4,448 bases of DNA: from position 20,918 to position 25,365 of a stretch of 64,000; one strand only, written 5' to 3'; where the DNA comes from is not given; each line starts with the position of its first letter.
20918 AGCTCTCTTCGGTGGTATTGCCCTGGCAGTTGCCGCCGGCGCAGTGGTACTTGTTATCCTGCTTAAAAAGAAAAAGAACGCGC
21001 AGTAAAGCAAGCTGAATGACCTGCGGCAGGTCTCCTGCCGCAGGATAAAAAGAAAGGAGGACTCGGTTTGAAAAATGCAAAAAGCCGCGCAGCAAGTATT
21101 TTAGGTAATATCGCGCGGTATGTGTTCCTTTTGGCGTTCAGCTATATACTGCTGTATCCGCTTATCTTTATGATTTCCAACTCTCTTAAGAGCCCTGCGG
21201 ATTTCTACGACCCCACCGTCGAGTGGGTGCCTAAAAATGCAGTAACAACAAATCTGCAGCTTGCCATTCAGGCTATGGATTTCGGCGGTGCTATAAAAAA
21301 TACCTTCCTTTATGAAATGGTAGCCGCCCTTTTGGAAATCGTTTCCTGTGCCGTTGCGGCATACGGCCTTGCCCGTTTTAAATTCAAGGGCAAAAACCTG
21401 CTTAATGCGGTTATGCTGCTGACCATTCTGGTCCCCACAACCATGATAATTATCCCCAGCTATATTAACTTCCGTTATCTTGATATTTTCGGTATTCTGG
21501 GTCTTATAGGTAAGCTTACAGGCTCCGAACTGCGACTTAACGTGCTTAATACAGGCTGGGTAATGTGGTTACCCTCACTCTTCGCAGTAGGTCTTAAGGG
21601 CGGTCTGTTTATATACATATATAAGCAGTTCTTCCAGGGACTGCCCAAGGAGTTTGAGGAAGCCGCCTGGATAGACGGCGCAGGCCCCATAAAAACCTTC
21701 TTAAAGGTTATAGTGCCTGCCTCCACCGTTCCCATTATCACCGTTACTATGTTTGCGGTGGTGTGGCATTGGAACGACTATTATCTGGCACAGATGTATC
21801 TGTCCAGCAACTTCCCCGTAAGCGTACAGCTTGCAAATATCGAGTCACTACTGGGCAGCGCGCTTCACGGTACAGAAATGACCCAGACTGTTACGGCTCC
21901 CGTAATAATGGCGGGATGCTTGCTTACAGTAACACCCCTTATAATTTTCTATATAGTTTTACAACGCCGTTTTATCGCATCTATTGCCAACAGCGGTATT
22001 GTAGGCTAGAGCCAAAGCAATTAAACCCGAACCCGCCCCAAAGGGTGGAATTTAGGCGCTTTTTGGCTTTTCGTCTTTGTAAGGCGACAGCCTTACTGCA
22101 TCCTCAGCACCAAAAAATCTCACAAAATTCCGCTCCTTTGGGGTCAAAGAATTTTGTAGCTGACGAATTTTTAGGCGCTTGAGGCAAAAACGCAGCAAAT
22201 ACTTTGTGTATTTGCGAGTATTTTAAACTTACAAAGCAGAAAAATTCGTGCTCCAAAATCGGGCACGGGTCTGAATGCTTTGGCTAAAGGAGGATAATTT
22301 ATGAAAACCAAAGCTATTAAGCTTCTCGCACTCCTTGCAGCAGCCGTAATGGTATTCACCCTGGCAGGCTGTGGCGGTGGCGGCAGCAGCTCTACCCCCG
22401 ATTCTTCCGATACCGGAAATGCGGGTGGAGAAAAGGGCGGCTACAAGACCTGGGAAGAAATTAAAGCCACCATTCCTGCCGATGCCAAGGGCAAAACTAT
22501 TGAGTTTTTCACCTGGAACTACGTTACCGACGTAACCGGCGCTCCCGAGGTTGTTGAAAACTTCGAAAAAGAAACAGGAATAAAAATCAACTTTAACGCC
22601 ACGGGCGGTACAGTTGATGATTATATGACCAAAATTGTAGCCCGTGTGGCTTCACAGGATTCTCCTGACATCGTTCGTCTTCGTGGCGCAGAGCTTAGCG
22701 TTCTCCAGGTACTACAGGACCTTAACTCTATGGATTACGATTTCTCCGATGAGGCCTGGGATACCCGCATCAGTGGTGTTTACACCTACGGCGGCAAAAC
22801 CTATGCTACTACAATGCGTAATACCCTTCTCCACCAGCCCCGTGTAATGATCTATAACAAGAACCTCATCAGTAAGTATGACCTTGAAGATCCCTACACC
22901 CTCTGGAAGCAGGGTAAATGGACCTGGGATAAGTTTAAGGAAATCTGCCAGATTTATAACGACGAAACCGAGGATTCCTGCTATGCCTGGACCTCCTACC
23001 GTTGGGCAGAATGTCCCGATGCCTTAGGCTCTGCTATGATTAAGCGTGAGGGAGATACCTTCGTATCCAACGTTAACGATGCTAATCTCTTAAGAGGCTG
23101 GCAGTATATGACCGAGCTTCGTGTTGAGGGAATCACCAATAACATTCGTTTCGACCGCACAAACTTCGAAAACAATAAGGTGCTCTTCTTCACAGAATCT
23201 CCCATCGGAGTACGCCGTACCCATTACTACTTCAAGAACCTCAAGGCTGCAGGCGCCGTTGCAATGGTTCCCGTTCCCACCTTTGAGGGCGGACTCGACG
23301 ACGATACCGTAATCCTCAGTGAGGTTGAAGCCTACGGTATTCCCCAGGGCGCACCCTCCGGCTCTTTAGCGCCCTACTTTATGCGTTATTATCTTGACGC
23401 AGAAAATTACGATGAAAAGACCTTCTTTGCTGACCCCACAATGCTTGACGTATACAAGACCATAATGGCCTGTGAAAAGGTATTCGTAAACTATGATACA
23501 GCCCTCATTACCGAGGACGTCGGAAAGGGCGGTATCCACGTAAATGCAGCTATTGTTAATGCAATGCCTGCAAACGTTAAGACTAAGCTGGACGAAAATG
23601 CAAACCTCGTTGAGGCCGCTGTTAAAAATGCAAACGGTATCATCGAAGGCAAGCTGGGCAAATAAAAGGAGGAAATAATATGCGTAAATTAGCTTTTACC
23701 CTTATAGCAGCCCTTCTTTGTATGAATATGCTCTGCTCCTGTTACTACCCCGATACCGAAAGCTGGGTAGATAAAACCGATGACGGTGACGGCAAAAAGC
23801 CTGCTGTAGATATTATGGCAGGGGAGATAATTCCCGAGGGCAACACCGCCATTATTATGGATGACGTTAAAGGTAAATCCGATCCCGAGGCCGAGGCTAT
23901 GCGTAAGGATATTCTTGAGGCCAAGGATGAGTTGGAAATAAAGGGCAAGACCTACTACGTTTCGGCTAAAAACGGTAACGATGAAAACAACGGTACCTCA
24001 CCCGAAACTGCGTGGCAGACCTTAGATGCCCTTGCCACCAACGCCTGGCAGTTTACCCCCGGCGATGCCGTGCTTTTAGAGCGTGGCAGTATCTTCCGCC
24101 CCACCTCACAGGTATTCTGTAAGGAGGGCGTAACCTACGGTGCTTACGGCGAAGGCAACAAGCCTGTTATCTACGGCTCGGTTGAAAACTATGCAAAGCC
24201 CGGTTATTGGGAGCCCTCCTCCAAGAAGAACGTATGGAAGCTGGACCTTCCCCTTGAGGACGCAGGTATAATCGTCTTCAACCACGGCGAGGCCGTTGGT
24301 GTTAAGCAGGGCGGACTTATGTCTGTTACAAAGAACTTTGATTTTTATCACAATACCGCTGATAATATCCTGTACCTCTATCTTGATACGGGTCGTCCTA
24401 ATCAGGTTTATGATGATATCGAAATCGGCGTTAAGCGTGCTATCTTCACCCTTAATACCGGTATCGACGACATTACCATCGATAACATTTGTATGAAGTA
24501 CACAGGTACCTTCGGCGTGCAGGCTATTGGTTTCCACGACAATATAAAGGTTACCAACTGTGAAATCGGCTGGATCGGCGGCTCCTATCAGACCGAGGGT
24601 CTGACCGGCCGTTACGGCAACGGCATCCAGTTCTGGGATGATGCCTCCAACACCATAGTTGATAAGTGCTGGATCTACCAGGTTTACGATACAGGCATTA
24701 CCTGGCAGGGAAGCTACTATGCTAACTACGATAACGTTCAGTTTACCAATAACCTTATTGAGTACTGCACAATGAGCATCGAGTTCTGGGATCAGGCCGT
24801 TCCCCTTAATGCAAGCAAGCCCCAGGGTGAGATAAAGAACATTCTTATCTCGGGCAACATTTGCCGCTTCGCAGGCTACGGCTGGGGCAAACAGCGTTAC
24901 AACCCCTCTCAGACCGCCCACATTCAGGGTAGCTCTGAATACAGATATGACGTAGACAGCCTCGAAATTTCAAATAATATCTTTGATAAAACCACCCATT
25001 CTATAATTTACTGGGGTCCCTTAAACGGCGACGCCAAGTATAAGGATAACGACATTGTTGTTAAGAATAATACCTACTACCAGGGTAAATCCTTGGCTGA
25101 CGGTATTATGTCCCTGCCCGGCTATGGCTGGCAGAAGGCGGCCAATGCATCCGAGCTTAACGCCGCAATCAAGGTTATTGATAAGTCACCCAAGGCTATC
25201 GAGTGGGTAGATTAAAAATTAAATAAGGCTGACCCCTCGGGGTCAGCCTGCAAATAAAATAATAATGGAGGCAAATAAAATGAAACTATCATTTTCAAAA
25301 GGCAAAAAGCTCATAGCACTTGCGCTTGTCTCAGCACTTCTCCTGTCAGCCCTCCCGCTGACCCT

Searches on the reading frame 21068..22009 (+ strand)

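Call 6: search_protein_families(library=pfam, proteins=[window:21068-22009:+])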
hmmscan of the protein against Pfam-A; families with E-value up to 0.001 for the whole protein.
window:21068-22009:+ (313 aa): 1 family
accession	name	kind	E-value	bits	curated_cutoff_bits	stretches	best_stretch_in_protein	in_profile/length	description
PF00528.27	BPD_transp_1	-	1.7e-14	54.4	26.4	1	98-304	5-180/184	Binding-protein-dependent transport system inner membrane component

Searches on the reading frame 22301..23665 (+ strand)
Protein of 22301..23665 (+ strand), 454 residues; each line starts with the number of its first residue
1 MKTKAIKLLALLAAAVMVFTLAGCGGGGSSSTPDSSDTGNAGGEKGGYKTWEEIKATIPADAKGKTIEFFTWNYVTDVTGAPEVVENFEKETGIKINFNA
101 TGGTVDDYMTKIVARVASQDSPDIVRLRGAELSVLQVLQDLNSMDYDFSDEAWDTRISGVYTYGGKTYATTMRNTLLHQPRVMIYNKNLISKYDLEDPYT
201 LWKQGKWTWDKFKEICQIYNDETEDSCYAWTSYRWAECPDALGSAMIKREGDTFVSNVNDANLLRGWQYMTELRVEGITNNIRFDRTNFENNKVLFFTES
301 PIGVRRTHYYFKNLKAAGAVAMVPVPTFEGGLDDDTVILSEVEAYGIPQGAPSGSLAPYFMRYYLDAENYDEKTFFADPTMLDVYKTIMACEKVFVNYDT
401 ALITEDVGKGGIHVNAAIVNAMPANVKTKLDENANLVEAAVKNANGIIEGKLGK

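Call 6: search_protein_families(library=pfam, proteins=[window:22301-23665:+])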
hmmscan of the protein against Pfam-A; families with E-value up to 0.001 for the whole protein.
window:22301-23665:+ (454 aa): 2 families
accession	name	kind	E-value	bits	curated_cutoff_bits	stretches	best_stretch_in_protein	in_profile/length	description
PF13416.11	SBP_bac_8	-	3.3e-14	53.8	27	1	84-371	2-250/279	Bacterial extracellular solute-binding protein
PF01547.30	SBP_bac_1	-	4.8e-14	53.5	26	1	77-367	6-303/307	Bacterial extracellular solute-binding protein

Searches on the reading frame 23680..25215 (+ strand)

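Call 6: search_protein_families(library=pfam, proteins=[window:23680-25215:+])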
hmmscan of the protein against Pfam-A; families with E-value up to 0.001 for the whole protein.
window:23680-25215:+ (511 aa): 0 families

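Call 44: search_protein_families(library=pfam, proteins=[window:23680-25215:+], max_evalue=1)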
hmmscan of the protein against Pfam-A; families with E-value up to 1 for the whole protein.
window:23680-25215:+ (511 aa): 2 families
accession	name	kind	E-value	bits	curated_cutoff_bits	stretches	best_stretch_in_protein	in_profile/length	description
PF13229.12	Beta_helix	-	0.0097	16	25.9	1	265-387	34-131/158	Right handed beta helix region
PF03453.22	MoeA_N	-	0.12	12.5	30.8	1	35-64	78-108/160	MoeA N-terminal region (domain I and II)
